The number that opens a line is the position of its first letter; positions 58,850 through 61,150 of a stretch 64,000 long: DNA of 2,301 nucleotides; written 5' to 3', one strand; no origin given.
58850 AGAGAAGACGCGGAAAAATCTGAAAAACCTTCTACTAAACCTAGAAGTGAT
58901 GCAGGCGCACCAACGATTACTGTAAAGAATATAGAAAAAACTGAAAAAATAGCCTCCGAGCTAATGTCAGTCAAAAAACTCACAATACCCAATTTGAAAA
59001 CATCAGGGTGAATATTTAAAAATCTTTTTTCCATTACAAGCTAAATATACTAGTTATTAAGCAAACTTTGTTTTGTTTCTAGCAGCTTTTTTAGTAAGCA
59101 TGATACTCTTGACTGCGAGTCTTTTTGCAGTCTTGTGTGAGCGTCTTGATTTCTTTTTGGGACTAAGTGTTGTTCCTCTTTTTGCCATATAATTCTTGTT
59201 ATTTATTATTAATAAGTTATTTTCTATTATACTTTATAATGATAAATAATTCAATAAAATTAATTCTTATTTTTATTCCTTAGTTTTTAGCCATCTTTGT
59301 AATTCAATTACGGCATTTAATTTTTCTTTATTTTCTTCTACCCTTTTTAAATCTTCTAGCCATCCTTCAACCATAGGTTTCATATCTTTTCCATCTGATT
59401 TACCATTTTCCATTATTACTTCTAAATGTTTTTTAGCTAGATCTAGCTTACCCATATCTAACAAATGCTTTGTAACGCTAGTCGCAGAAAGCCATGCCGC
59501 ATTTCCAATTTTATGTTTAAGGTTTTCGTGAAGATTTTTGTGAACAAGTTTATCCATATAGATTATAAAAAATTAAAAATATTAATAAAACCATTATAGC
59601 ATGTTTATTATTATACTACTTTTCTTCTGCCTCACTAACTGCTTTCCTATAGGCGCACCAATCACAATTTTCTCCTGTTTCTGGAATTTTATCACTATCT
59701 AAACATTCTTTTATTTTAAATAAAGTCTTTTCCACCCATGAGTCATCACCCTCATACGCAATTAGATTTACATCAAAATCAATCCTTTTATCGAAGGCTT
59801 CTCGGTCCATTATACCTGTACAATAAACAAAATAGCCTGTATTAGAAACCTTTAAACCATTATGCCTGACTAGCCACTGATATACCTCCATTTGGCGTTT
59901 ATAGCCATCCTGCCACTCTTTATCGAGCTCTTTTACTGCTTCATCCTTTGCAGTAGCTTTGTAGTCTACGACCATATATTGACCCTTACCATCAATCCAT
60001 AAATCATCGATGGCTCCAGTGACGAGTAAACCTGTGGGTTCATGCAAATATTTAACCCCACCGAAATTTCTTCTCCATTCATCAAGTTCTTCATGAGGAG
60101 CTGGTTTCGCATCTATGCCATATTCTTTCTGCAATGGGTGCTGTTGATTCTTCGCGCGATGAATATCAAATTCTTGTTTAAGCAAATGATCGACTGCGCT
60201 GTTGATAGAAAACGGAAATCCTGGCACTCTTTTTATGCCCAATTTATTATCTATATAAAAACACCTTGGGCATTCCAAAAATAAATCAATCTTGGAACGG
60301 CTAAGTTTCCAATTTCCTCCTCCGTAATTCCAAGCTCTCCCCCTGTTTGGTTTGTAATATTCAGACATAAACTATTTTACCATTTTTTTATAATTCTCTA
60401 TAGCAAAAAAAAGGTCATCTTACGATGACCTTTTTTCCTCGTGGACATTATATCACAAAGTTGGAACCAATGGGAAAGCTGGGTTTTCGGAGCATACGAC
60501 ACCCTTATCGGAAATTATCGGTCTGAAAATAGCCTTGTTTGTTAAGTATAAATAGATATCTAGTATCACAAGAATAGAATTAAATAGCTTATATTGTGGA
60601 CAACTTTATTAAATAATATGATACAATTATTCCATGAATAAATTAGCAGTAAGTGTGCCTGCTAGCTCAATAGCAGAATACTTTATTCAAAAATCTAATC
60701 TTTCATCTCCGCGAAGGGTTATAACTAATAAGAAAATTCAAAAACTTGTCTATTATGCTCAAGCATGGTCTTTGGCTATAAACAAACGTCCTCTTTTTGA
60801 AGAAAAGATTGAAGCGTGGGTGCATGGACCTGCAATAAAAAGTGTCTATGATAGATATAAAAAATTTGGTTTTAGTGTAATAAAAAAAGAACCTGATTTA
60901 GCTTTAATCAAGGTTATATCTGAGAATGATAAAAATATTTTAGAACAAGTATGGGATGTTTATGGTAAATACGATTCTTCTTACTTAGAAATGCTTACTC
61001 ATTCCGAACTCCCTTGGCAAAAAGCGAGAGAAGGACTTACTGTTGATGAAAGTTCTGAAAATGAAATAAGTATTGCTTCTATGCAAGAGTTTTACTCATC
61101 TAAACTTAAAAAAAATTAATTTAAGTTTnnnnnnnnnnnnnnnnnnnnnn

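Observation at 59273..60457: Stand-alone Cas4-like PD-(D/E)xK nuclease operon with an extended -10 promoter running straight into a terminator-like hairpin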

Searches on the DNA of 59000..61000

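Call 6: search_rna_families(source=window, start=59000, end=61000, threshold=evalue, max_evalue=10, show_alignments=3)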
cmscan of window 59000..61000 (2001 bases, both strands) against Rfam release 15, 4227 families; matches with E-value up to 10: 5.
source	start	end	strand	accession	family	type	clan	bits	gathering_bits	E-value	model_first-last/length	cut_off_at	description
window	60406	60535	-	RF04180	BTnc231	Gene; sRNA;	-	24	80.4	0.035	1-154/154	no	Bacteroides sRNA BTnc231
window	60354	60435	+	RF02379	csRNA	Gene; sRNA;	-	21.3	57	8.9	1-93/93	no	Cia-dependent small RNA csRNA1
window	60381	60460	+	RF03958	mir-959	Gene; miRNA;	-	18.4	85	5.4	1-91/91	no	mir-959 microRNA precursor family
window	60330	60436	+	RF00082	SraG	Gene; sRNA;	-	17.1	50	7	1-177/177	no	SraG RNA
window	60158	60218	-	RF02218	ZNRD1-AS1_1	Gene; lncRNA;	-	15.2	50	5.6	1-68/68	no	ZNRD1 antisense RNA 1 conserved region 1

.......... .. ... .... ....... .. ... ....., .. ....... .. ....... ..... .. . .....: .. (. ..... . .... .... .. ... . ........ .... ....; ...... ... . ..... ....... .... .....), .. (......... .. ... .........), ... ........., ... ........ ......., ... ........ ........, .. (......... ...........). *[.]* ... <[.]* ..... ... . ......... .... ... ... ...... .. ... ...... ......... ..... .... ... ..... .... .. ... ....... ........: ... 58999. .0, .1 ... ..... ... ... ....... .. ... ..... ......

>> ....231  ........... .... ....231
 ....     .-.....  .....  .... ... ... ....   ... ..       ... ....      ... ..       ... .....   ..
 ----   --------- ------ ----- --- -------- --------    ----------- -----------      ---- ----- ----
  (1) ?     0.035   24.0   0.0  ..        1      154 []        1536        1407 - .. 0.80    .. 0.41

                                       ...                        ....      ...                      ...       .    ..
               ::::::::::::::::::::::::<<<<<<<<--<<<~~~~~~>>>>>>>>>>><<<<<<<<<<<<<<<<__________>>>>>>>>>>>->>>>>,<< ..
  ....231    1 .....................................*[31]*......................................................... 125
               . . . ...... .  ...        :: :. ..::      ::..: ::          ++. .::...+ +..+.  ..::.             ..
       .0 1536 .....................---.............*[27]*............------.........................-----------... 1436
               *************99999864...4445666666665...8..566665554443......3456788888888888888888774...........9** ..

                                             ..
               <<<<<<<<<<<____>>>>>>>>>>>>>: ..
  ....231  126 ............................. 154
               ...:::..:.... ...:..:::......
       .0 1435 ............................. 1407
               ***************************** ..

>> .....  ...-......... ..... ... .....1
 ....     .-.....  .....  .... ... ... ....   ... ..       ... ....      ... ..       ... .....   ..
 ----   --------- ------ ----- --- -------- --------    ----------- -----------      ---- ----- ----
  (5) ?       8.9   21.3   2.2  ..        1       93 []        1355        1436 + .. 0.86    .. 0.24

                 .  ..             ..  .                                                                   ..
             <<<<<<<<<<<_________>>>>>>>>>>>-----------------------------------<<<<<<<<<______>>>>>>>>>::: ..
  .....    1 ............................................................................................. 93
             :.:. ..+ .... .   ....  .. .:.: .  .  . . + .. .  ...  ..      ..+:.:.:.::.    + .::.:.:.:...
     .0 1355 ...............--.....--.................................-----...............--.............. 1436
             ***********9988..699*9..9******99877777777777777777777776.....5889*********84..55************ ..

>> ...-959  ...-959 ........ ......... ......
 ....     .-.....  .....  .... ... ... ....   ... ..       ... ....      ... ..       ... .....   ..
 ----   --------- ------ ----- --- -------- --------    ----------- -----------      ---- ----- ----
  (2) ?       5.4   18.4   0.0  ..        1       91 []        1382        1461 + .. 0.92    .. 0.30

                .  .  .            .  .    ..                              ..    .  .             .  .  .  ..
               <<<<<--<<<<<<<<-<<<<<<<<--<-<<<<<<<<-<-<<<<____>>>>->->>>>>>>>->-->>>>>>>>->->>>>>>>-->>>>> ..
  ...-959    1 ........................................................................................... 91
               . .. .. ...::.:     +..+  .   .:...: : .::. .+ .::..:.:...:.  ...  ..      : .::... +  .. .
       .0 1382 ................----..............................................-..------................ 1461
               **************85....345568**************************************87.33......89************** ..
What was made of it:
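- Rfam gave a weak full-length match to a Bacteroides sRNA model (BTnc231, 24 bits against an 80-bit threshold, E 0.035), driven mostly by the terminator (call 6).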
